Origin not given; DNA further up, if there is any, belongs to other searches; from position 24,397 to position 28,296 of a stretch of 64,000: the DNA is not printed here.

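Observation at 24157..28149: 1330-aa orphan protein with no recognisable catalytic or targeting motif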

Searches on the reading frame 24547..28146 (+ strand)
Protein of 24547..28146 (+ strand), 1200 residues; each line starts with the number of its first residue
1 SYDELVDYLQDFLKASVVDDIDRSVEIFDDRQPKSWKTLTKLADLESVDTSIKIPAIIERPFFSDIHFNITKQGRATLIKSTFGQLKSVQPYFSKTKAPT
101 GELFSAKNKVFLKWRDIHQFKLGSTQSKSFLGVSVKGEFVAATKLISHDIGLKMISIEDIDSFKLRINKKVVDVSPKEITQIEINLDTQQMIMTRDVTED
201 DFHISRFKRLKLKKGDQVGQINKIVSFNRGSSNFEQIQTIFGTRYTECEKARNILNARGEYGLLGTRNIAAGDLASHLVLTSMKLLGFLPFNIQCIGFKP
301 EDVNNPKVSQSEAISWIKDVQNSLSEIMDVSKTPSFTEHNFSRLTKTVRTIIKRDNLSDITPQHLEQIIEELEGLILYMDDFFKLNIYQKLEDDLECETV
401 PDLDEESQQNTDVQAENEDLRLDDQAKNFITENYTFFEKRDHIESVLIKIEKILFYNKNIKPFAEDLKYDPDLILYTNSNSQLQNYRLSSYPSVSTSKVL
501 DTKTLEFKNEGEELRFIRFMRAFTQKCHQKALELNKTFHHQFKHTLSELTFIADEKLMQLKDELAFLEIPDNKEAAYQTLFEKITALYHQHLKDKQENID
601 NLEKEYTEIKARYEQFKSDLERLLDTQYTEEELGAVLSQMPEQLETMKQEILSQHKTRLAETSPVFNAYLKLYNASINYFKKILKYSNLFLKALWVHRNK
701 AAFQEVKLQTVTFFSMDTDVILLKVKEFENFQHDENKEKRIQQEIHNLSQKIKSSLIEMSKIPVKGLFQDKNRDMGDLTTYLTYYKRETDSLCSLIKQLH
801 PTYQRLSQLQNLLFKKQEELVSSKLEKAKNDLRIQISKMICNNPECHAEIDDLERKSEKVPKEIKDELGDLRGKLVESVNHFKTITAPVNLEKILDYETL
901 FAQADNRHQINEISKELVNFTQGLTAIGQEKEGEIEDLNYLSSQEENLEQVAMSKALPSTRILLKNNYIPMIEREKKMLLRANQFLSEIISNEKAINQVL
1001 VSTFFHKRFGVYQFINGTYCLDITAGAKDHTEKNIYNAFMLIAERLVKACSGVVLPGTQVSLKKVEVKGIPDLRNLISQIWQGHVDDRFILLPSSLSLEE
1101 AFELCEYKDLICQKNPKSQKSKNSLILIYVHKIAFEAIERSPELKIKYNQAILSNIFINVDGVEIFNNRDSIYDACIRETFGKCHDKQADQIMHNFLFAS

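Call 47: search_protein_representatives(alignment_id=A4)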
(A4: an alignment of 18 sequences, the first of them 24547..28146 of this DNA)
Query: 18 sequences, 1199 profile positions. Proteins with E-value up to 0.001 (for the whole library): 52; up to 1e-10: 46; up to 1e-30: 19. The best 52 are listed.
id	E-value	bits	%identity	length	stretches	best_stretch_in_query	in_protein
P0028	0.0e+00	1788.3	-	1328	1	1-1197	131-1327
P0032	0.0e+00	1732.8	-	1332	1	1-1198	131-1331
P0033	0.0e+00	1720.3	-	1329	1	1-1198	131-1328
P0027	0.0e+00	1704.9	-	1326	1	2-1197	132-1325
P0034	0.0e+00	1667.7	-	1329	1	1-1198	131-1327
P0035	0.0e+00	1544.4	-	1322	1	1-1196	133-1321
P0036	0.0e+00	1483.0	-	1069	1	128-1198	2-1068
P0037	0.0e+00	1333.5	-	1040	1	173-1197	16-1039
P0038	8.1e-234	795.5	-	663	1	537-1197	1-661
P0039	1.1e-209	715.6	-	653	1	1-527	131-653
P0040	5.5e-165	567.5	-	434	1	766-1198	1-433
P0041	1.3e-146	506.7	-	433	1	402-819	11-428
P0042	2.2e-136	472.8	-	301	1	110-407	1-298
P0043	7.0e-120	418.1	-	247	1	952-1197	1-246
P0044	3.7e-107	376.0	-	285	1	928-1198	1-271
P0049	4.2e-29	117.4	-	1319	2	430-1186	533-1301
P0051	5.2e-26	107.2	-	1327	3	955-1185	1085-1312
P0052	5.6e-22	93.8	-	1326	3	955-1186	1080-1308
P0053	9.7e-22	93.0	-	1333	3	884-1185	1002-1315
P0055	2.5e-19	85.1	-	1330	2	465-1185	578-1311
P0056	1.6e-18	82.4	-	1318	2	430-1186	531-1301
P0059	7.9e-18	80.1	-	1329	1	926-1188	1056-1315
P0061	4.1e-17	77.7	-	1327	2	939-1185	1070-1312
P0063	2.1e-16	75.4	-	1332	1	552-1185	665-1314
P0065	3.8e-15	71.2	-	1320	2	951-1186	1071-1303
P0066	3.9e-15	71.2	-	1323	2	704-1185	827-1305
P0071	3.1e-13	64.9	-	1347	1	909-1183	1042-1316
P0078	9.3e-10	53.4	-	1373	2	956-1189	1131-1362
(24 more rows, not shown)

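Call 50: list_cluster_members(proteins=[P0049, P0051, P0052, P0053, P0055, P0056, P0059, P0063, P0071, P0078])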
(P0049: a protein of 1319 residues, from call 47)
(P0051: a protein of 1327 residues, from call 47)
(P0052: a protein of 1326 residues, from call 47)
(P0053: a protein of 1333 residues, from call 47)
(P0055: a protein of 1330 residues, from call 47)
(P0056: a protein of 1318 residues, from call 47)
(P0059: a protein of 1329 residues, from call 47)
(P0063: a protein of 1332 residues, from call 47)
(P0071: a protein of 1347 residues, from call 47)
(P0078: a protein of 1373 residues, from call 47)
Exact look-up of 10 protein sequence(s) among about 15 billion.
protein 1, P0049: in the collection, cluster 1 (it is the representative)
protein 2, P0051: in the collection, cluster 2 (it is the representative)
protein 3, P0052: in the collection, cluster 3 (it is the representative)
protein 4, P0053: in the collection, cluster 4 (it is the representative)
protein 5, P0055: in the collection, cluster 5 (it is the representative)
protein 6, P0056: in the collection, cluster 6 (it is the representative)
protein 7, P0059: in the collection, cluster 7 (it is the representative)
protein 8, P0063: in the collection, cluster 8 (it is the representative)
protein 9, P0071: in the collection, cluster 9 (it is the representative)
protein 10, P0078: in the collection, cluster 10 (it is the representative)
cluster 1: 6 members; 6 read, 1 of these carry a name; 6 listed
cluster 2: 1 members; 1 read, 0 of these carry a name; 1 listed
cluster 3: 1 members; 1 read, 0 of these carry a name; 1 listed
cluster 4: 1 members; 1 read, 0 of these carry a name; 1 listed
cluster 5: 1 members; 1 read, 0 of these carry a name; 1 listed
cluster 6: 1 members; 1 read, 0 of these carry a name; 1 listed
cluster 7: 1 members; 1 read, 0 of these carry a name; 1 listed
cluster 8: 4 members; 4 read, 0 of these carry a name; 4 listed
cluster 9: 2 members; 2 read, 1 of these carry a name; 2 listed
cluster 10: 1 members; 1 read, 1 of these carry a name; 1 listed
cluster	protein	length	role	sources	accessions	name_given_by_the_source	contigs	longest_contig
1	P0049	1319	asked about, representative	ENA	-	-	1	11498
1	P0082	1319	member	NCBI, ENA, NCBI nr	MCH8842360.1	MAG: hypothetical protein IID61_05210 [SAR324 cluster bacterium] | hypothetical protein [SAR324 cluster bacterium]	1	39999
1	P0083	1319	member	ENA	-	-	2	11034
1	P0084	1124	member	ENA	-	-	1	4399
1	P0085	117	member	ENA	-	-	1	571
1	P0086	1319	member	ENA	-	-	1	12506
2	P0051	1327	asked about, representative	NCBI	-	-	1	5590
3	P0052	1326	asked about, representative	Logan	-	-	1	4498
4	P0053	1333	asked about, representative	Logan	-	-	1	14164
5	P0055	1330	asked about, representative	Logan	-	-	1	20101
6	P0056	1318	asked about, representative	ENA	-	-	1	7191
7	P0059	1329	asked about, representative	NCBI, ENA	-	-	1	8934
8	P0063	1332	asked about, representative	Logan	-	-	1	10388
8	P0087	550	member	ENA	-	-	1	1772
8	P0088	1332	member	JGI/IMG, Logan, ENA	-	-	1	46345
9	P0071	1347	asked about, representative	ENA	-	-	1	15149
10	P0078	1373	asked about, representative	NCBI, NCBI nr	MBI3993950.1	MAG: hypothetical protein HY342_11805 [Candidatus Lambdaproteobacteria bacterium] | hypothetical protein [Candidatus Lambdaproteobacteria bacterium]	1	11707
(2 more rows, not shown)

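Call 51: search_protein_families(library=pfam, proteins=[P0049, P0051, P0053, P0055, P0063, P0071, P0078], max_evalue=0.01)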
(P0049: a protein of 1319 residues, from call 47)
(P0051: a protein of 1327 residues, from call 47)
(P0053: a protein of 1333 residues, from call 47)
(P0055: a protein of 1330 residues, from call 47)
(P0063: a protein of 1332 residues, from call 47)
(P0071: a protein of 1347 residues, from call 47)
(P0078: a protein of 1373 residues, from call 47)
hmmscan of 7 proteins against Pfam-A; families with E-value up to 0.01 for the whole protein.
P0049 (1319 aa): 0 families

P0051 (1327 aa): 0 families

P0053 (1333 aa): 0 families

P0055 (1330 aa): 1 family
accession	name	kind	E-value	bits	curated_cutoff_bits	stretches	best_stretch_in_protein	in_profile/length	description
PF04108.17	ATG17_like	-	0.00036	20.6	43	0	650-805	111-250/355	Autophagy protein ATG17-like domain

P0063 (1332 aa): 0 families

P0071 (1347 aa): 1 family
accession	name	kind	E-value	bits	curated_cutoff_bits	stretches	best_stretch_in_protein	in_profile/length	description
PF14362.11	DUF4407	-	0.0047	16.7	31.3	1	752-897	109-256/297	Domain of unknown function (DUF4407)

P0078 (1373 aa): 0 families

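Call 55: find_homologous_proteins(query=P0049, region=1-1319)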
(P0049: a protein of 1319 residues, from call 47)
Query P0049, residues 1-1319 (1319 aa): 37 proteins with E <= 0.001 among 8000 candidates.
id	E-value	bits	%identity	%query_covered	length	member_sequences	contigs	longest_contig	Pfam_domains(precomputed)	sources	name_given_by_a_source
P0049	0.0e+0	2976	100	100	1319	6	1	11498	-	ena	-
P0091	0.0e+0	1535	53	100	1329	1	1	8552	-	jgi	jgi:hypothetical protein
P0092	0.0e+0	1525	53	98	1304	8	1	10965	-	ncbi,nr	ncbi:MAG: hypothetical protein O7D96_11615, partial [SAR324 cluster bacterium]|nr:hypothetical prote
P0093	0.0e+0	1451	50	100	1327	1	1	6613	-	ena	-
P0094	0.0e+0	1449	51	99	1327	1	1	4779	-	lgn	-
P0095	0.0e+0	1198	42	99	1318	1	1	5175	-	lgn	-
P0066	0.0e+0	1182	43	99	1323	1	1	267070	-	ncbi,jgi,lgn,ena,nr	ncbi:MAG: hypothetical protein OEV94_07925 [Deltaproteobacteria bacterium]|nr:hypothetical protein [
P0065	0.0e+0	1167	44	99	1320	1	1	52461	-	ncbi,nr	ncbi:MAG: hypothetical protein HY423_12995 [Candidatus Lambdaproteobacteria bacterium]|nr:hypothetic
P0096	0.0e+0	1129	42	99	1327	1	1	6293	-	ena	-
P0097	0.0e+0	1122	42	99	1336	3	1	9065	-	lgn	-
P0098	0.0e+0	1121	43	99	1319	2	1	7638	-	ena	-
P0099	0.0e+0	1116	42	99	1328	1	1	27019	-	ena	-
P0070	0.0e+0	1116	41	99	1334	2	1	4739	-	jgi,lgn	jgi:hypothetical protein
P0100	0.0e+0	1115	41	99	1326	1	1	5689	-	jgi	jgi:hypothetical protein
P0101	0.0e+0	1114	43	100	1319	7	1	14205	-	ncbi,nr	ncbi:MAG: hypothetical protein O7A08_07045 [SAR324 cluster bacterium]|nr:hypothetical protein [SAR32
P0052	0.0e+0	1071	42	99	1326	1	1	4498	-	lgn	-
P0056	0.0e+0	1071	41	100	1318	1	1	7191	-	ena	-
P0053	0.0e+0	1048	41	99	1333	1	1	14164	-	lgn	-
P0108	0.0e+0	1048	40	100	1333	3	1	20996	-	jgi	jgi:hypothetical protein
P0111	3.3e-287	974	38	100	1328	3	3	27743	-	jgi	-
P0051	6.0e-283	960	38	100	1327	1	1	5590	-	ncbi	-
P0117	1.6e-164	568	29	99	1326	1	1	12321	-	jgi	jgi:hypothetical protein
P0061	7.5e-154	532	29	99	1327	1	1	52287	-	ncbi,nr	ncbi:MAG: hypothetical protein HY423_09280 [Candidatus Lambdaproteobacteria bacterium]|nr:hypothetic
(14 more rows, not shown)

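Call 56: find_encoding_contigs(protein=P0066, flank=10000, max_places=2)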
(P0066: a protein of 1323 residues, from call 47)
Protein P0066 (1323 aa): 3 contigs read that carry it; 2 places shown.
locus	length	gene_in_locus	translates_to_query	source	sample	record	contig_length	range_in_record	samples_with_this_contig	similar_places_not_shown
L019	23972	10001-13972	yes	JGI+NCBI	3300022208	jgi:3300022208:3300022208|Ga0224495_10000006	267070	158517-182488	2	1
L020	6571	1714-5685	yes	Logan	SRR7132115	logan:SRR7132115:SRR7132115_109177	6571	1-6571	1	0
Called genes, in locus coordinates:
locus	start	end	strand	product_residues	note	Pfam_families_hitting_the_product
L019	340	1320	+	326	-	PF01058:Oxidored_q6, PF14720:NiFe_hyd_SSU_C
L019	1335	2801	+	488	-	PF00374:NiFeSe_Hases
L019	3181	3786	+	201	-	-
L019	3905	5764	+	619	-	PF02771:Acyl-CoA_dh_N, PF02770:Acyl-CoA_dh_M, PF00441:Acyl-CoA_dh_1, PF08028:Acyl-CoA_dh_2, PF22924:ACOX_C_alpha1, PF12806:Acyl-CoA_dh_C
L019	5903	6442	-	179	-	PF06892:Phage_CP76 (weak)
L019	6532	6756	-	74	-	-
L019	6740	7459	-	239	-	PF02591:Zn_ribbon_9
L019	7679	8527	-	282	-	PF03705:CheR_N, PF01739:CheR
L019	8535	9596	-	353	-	PF00072:Response_reg, PF01339:CheB_methylest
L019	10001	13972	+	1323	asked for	-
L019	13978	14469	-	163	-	PF05163:DinB, PF04978:MST (faint), PF12867:DinB_2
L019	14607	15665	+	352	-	PF00034:Cytochrom_C (faint), PF03150:CCP_MauG, PF21419:RoxA-like_Cyt-c (weak)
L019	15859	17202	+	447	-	PF13482:RNase_H_2, PF00293:NUDIX, PF14815:NUDIX_4 (weak)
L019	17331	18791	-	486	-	PF01406:tRNA-synt_1e, PF09334:tRNA-synt_1g (faint), PF23493:CysS_C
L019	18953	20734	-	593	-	PF01476:LysM (faint), PF01520:Amidase_3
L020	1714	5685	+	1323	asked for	-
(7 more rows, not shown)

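Call 57: find_encoding_contigs(protein=P0065, flank=10000, max_places=2)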
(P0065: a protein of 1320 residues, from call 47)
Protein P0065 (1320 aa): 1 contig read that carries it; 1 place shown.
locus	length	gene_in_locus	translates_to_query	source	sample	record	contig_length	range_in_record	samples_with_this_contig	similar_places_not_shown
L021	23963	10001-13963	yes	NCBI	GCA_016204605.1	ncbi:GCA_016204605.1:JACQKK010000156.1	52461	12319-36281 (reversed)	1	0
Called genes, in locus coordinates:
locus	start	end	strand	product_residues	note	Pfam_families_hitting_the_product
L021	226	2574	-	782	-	PF08376:NIT, PF00672:HAMP, PF00015:MCPsignal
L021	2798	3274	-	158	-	PF01584:CheW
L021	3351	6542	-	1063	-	PF01627:Hpt, PF02895:H-kinase_dim, PF02518:HATPase_c, PF01584:CheW, PF00072:Response_reg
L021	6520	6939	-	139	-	PF00072:Response_reg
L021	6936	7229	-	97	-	-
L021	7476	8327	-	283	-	PF03705:CheR_N, PF08241:Methyltransf_11 (faint), PF01739:CheR, PF08242:Methyltransf_12 (faint)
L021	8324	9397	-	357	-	PF00072:Response_reg, PF01339:CheB_methylest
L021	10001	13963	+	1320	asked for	-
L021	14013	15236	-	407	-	-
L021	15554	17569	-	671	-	PF00773:RNB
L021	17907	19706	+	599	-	PF00009:GTP_EFTU, PF03144:GTP_EFTU_D2, PF14492:EFG_III (faint), PF00679:EFG_C, PF06421:LepA_C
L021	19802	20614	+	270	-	PF00106:adh_short, PF01370:Epimerase (weak), PF08659:KR, PF13561:adh_short_C2, PF00106:adh_short (weak)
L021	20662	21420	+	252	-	PF00733:Asn_synthase, PF06508:QueC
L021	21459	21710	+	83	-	PF10387:DUF2442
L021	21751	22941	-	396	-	PF00155:Aminotran_1_2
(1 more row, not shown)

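Call 58: find_encoding_contigs(protein=P0061, flank=10000, max_places=2)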
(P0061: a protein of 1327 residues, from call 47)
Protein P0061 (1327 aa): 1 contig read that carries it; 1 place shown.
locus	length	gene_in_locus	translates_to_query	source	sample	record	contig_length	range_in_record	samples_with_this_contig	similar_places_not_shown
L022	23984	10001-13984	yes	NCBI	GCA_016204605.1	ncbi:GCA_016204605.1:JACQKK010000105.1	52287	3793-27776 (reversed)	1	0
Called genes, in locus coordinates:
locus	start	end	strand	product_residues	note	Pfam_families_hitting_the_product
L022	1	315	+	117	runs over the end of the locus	PF07238:PilZ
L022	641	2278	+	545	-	PF06418:CTP_synth_N, PF00117:GATase, PF07722:Peptidase_C26 (weak)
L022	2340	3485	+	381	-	PF03968:LptD_N (weak)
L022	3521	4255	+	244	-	PF00005:ABC_tran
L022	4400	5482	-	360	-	PF04166:PdxA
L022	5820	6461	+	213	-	PF01936:NYN (weak)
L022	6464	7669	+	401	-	PF01546:Peptidase_M20, PF07687:M20_dimer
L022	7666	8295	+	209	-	PF04752:ChaC, PF06094:GGACT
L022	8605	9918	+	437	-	PF00171:Aldedh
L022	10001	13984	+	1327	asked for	-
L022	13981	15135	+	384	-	PF13439:Glyco_transf_4, PF13579:Glyco_trans_4_4, PF00534:Glycos_transf_1, PF13692:Glyco_trans_1_4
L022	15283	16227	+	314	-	PF05762:VWA_CoxE (faint), PF00092:VWA, PF13519:VWA_2, PF13768:VWA_3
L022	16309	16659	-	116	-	-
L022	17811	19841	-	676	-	PF16177:ACAS_N, PF00501:AMP-binding, PF13193:AMP-binding_C (weak)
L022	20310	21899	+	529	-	PF00496:SBP_bac_5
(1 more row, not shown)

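Call 59: find_encoding_contigs(protein=P0099, flank=8000, max_places=1)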
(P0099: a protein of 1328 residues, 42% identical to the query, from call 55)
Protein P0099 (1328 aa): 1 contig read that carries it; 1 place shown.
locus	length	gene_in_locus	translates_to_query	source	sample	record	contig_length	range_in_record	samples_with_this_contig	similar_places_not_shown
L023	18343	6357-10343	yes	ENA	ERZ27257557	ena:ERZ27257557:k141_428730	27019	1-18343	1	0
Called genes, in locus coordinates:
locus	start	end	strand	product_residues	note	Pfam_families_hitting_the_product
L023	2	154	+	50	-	?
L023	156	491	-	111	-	-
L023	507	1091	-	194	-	PF04542:Sigma70_r2, PF08281:Sigma70_r4_2, PF04545:Sigma70_r4 (weak)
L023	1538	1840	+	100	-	PF07238:PilZ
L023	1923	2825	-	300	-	-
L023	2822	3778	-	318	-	PF01569:PAP2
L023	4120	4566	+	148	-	PF21291:CYNS_N, PF02560:Cyanate_lyase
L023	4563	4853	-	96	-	-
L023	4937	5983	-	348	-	PF00849:PseudoU_synth_2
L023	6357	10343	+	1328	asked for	-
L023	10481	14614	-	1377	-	PF04997:RNA_pol_Rpb1_1, PF00623:RNA_pol_Rpb1_2, PF04983:RNA_pol_Rpb1_3, PF21668:RPOC_hybrid (faint), PF05000:RNA_pol_Rpb1_4, PF04998:RNA_pol_Rpb1_5, PF01333:Apocytochr_F_C (faint), PF25984:BSH_YknX (faint)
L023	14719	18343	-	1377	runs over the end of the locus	PF04563:RNA_pol_Rpb2_1, PF04561:RNA_pol_Rpb2_2, PF04565:RNA_pol_Rpb2_3, PF10385:RNA_pol_Rpb2_45, PF00562:RNA_pol_Rpb2_6, PF04560:RNA_pol_Rpb2_7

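Call 60: find_encoding_contigs(protein=P0111, flank=8000, max_places=1)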
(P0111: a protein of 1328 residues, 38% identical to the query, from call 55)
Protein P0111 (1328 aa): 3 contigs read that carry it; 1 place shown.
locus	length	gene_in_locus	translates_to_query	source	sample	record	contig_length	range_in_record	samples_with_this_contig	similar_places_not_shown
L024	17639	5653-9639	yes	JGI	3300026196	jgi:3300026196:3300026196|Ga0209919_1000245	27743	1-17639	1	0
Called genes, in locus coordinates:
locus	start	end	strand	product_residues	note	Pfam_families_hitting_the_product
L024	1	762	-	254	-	?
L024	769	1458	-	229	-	PF04299:FMN_bind_2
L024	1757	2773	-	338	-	PF02353:CMAS, PF05175:MTS (weak), PF13489:Methyltransf_23, PF13847:Methyltransf_31, PF08241:Methyltransf_11, PF08242:Methyltransf_12, PF13649:Methyltransf_25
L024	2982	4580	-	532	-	PF01019:G_glu_transpept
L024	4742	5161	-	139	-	-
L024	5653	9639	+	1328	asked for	-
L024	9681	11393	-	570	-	PF00920:ILVD_EDD_N, PF24877:ILV_EDD_C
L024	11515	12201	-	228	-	PF12802:MarR_2 (faint), PF13412:HTH_24 (weak)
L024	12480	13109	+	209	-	PF03243:MerB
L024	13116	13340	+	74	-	-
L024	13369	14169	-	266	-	PF00378:ECH_1, PF16113:ECH_2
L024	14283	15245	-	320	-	-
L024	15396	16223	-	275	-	PF00528:BPD_transp_1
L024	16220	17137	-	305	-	PF19300:BPD_transp_1_N, PF00528:BPD_transp_1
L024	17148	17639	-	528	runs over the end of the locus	PF00496:SBP_bac_5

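Call 61: find_encoding_contigs(protein=P0108, flank=8000, max_places=1)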
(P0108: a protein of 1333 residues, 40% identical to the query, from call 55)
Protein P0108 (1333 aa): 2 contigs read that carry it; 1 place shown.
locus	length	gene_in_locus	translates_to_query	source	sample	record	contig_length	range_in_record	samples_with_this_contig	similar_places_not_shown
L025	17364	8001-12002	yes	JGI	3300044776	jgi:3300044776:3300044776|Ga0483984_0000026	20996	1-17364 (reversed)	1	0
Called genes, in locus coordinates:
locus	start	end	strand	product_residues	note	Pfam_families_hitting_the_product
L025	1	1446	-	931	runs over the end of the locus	PF01433:Peptidase_M1 (weak)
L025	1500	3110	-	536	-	PF01039:Carboxyl_trans, PF03255:ACCA (faint)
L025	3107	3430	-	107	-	PF01844:HNH, PF14279:HNH_5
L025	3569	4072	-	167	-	-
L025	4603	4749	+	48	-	-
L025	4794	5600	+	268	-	PF00588:SpoU_methylase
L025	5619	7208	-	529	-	PF01019:G_glu_transpept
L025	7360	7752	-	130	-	-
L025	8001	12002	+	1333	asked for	-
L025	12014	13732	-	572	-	PF00920:ILVD_EDD_N, PF24877:ILV_EDD_C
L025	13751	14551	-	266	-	PF00378:ECH_1, PF16113:ECH_2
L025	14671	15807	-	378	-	-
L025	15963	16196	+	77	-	PF12728:HTH_17 (faint), PF20432:Xre-like-HTH (faint), PF00376:MerR (weak)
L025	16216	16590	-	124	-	-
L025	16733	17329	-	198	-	PF00574:CLP_protease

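Call 62: find_encoding_contigs(protein=P0101, flank=8000, max_places=1)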
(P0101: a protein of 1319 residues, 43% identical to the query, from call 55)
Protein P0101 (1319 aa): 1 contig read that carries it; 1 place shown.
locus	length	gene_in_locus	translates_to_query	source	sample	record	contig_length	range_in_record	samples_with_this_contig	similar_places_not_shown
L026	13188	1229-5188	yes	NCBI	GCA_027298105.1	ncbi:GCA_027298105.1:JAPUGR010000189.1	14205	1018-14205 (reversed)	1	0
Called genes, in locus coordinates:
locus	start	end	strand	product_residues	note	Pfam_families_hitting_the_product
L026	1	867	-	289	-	PF01019:G_glu_transpept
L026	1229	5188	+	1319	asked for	-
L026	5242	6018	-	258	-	PF00561:Abhydrolase_1, PF12146:Hydrolase_4, PF12697:Abhydrolase_6, PF06821:Ser_hydrolase (faint)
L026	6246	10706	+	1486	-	PF00270:DEAD, PF04851:ResIII (weak), PF00271:Helicase_C, PF22590:Cas3-like_C_2 (faint), PF19306:WHD_Lhr, PF08494:DEAD_assoc, PF23235:WHD_3rd_Lhr, PF23234:WHD_4th_Lhr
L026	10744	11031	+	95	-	PF07045:DUF1330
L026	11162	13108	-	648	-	PF00773:RNB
